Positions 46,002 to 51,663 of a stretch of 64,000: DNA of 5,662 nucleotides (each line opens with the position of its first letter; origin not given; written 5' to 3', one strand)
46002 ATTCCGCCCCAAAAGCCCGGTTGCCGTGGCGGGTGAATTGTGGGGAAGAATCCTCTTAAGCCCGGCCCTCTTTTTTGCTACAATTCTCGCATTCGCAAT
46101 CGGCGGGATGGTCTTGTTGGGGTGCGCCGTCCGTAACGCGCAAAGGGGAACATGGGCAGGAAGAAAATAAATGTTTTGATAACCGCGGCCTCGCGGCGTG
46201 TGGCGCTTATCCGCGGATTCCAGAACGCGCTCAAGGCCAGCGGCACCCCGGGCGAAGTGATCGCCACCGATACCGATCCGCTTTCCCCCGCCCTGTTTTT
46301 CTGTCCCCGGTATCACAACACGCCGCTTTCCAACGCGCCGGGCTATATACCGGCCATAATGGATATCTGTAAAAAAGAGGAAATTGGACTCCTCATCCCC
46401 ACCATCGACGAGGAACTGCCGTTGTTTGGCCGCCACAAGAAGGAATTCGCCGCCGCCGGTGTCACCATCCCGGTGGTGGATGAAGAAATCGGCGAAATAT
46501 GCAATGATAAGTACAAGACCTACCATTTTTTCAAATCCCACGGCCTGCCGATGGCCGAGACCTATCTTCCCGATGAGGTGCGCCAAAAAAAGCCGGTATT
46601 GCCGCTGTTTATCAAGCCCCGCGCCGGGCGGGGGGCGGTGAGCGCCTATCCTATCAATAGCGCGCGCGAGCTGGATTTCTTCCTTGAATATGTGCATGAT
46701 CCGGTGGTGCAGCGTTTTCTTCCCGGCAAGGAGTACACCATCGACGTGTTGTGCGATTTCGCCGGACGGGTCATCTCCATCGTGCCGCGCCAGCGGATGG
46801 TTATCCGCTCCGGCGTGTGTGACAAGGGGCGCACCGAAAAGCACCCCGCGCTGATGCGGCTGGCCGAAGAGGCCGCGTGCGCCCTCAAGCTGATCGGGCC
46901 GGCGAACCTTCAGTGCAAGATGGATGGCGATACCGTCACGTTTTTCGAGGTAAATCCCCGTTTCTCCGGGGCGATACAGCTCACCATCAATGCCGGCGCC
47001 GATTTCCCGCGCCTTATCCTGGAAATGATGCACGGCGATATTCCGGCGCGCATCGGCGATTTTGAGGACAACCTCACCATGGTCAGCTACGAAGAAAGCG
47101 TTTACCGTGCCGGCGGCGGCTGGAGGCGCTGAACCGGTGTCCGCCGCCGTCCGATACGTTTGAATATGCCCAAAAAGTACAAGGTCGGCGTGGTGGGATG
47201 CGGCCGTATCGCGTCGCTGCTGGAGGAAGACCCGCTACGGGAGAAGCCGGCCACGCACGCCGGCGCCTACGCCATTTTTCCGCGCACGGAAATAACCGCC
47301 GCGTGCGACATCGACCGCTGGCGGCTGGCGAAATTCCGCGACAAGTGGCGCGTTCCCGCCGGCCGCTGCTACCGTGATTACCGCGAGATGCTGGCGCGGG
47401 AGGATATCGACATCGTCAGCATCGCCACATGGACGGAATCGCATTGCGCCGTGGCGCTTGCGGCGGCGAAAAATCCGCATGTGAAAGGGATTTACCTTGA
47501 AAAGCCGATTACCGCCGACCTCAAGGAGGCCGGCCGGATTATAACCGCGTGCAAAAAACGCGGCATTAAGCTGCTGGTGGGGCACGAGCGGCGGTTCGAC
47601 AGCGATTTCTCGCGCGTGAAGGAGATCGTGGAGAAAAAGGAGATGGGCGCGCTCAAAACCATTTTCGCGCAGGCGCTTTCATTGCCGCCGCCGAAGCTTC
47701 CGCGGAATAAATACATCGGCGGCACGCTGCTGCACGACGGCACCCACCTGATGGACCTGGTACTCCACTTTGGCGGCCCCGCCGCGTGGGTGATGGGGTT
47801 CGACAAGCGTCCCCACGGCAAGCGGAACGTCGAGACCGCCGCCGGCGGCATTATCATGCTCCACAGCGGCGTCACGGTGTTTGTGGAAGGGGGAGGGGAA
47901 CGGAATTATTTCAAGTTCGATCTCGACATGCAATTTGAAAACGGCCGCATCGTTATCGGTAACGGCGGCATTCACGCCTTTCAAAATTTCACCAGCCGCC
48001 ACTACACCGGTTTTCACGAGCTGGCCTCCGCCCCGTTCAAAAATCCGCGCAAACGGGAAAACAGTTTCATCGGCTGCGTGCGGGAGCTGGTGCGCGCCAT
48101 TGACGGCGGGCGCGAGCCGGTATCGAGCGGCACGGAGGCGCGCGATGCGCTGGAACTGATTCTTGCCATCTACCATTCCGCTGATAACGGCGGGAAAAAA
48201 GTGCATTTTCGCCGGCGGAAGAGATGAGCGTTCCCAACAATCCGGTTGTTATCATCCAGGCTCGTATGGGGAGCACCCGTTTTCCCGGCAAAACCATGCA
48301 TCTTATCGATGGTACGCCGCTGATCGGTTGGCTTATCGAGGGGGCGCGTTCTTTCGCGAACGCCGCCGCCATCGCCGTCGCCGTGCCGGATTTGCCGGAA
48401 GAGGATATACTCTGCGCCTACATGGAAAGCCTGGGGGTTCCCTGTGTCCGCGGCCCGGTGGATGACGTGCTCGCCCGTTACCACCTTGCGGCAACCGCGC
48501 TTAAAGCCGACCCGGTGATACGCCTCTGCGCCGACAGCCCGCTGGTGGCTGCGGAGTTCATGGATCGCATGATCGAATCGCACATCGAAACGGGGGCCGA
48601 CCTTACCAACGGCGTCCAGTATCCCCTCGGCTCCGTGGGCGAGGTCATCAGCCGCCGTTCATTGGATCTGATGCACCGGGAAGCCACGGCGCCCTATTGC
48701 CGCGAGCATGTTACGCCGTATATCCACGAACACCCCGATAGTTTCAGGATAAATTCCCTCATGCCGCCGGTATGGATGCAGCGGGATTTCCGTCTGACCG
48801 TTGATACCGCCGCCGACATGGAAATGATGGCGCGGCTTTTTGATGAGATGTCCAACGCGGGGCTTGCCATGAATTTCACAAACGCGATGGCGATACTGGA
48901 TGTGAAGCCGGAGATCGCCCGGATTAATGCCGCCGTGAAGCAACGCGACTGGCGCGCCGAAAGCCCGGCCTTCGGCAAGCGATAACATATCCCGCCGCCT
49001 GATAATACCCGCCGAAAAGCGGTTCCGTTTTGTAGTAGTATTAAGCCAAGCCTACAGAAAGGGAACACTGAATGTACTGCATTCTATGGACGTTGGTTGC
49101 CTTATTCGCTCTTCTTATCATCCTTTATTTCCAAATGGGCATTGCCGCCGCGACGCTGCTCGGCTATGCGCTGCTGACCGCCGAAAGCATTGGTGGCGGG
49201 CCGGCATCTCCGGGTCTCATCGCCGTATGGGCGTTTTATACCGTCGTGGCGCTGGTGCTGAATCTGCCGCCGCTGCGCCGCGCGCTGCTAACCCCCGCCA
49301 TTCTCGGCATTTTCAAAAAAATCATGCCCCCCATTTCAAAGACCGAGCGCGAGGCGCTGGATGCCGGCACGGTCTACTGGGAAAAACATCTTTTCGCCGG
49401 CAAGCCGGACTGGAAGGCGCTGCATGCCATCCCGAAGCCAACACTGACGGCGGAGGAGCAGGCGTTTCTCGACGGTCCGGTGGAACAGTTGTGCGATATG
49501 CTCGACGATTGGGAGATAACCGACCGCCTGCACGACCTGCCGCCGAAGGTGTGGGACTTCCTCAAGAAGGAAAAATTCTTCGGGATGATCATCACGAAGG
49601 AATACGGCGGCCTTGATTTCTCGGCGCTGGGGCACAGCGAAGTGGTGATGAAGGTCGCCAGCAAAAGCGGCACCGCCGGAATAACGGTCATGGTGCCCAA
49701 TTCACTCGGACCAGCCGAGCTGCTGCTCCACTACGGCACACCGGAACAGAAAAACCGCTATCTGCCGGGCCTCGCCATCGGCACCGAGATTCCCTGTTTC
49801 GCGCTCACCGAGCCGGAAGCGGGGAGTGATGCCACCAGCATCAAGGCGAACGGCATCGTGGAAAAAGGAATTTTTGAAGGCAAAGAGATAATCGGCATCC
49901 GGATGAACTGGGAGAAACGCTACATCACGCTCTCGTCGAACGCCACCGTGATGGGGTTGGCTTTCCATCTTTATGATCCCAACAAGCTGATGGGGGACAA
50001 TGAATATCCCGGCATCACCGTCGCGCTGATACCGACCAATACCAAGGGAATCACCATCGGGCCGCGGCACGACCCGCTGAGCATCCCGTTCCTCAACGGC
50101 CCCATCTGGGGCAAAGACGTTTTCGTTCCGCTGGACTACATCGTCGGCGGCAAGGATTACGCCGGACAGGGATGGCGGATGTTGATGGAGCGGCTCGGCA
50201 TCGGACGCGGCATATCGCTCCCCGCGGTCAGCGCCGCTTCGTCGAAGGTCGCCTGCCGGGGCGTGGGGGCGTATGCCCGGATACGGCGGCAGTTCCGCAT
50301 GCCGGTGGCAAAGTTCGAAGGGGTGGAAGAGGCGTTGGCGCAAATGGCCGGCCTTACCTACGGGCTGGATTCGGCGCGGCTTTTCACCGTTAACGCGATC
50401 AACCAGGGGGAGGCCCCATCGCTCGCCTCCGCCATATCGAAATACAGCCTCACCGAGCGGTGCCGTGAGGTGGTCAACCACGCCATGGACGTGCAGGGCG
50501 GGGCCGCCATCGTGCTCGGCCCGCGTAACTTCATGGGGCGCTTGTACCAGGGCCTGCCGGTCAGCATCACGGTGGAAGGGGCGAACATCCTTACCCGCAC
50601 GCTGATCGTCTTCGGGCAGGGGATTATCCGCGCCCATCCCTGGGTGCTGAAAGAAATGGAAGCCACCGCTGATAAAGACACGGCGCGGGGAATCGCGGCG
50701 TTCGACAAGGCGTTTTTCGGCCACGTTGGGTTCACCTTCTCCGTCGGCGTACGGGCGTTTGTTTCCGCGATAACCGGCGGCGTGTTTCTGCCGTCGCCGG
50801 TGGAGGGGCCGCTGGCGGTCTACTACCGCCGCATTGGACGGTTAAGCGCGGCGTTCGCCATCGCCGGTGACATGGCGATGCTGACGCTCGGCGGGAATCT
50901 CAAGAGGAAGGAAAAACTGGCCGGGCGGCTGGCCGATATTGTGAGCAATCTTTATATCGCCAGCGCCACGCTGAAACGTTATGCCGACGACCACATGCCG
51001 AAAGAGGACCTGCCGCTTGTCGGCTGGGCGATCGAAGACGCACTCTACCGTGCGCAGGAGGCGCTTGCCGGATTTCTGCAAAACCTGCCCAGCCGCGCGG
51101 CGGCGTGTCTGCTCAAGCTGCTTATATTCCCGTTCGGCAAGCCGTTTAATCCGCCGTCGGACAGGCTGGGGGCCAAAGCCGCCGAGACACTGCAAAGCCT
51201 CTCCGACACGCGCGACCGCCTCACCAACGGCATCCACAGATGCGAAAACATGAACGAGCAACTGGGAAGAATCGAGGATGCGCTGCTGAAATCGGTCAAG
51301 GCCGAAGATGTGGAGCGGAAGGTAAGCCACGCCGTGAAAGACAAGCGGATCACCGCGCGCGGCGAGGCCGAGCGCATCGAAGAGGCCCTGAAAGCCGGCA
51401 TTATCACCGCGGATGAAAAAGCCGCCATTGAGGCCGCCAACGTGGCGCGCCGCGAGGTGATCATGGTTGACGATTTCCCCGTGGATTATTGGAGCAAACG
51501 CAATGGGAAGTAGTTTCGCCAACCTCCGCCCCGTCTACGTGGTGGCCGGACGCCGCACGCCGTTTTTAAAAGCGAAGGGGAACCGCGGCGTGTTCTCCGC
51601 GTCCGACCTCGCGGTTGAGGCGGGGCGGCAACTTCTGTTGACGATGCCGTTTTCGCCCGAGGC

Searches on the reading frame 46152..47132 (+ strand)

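Call 43: search_protein_families(library=pfam, proteins=[window:46152-47132:+], max_evalue=0.0001)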
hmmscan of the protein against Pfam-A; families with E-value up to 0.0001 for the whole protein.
window:46152-47132:+ (326 aa): 3 families
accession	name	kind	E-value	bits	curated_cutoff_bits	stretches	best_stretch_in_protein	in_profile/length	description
PF15632.11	ATPgrasp_Ter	-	3.2e-26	92.1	29.1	1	185-303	6-118/131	ATP-grasp in the biosynthetic pathway with Ter operon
PF21360.3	PylC-like_N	-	1.7e-23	83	27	1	8-106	1-95/96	PylC-like, N-terminal domain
PF02655.19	ATP-grasp_3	-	3.3e-17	63.4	23.2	1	117-273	1-159/160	ATP-grasp domain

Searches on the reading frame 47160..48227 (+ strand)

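Call 44: search_protein_families(library=pfam, proteins=[window:47160-48227:+], max_evalue=0.0001)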
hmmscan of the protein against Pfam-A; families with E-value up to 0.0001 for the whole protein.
window:47160-48227:+ (355 aa): 3 families
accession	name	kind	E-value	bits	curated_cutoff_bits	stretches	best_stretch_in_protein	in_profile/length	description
PF01408.29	GFO_IDH_MocA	-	2.8e-19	70.4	24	1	8-142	2-120/120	Oxidoreductase family, NAD-binding Rossmann fold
PF22725.1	GFO_IDH_MocA_C3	-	2.3e-07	31.3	27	1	150-250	1-108/124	GFO/IDH/MocA C-terminal domain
PF02894.22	GFO_IDH_MocA_C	-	6.5e-05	23.3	22.9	0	183-348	36-216/218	Oxidoreductase family, C-terminal alpha/beta domain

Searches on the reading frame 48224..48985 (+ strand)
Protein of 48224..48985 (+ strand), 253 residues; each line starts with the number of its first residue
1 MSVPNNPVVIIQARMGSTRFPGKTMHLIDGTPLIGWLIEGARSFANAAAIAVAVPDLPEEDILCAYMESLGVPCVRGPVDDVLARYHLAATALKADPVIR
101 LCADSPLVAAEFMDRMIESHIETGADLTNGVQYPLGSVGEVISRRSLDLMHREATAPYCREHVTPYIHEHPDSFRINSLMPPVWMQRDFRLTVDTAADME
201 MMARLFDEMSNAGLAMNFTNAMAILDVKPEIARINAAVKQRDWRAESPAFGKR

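Call 44: search_protein_families(library=pfam, proteins=[window:48224-48985:+], max_evalue=0.0001)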
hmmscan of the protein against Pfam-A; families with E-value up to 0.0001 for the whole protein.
window:48224-48985:+ (253 aa): 2 families
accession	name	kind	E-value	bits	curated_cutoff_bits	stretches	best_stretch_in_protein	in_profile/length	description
PF02348.25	CTP_transf_3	-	2.2e-28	100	22.6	1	8-199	1-185/217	Cytidylyltransferase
PF12804.13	NTP_transf_3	-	1.2e-07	32.5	27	1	14-127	11-118/160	MobA-like NTP transferase domain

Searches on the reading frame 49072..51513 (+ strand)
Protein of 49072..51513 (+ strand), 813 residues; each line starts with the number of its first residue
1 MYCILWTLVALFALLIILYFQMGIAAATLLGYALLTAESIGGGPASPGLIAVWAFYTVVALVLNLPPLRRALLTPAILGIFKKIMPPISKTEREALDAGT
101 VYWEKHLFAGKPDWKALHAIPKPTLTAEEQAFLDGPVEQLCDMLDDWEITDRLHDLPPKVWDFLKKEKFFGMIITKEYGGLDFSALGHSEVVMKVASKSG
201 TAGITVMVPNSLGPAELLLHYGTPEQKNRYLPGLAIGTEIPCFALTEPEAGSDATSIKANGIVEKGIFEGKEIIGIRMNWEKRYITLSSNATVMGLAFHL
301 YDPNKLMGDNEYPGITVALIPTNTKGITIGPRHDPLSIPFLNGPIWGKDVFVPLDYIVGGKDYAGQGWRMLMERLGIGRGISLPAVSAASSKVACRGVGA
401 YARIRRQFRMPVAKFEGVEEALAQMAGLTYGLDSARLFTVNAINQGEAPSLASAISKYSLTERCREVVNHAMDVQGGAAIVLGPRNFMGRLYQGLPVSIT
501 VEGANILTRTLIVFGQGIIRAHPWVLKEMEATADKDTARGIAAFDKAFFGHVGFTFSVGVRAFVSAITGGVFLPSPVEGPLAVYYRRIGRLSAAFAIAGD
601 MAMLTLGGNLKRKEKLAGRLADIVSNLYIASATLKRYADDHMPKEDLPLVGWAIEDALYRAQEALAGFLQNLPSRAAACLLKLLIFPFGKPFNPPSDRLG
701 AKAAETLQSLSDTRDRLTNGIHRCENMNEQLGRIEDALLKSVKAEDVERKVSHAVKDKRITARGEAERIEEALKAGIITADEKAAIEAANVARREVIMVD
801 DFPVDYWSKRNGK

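Call 44: search_protein_families(library=pfam, proteins=[window:49072-51513:+], max_evalue=0.0001)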
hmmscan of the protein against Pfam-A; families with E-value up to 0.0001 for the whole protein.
window:49072-51513:+ (813 aa): 4 families
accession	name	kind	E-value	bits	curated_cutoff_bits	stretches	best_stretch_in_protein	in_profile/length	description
PF09317.16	ACDH_C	-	1.9e-104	349.8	25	1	519-802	1-284/284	Acyl-CoA dehydrogenase, C-terminal, bacterial type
PF00441.29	Acyl-CoA_dh_1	-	3.5e-16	60.1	22.4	1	365-512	1-145/150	Acyl-CoA dehydrogenase, C-terminal domain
PF02771.21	Acyl-CoA_dh_N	-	6.1e-15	56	22.9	1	145-237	24-112/113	Acyl-CoA dehydrogenase, N-terminal domain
PF02770.24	Acyl-CoA_dh_M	-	4.3e-11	43.3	33.3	1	242-341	1-87/97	Acyl-CoA dehydrogenase, middle domain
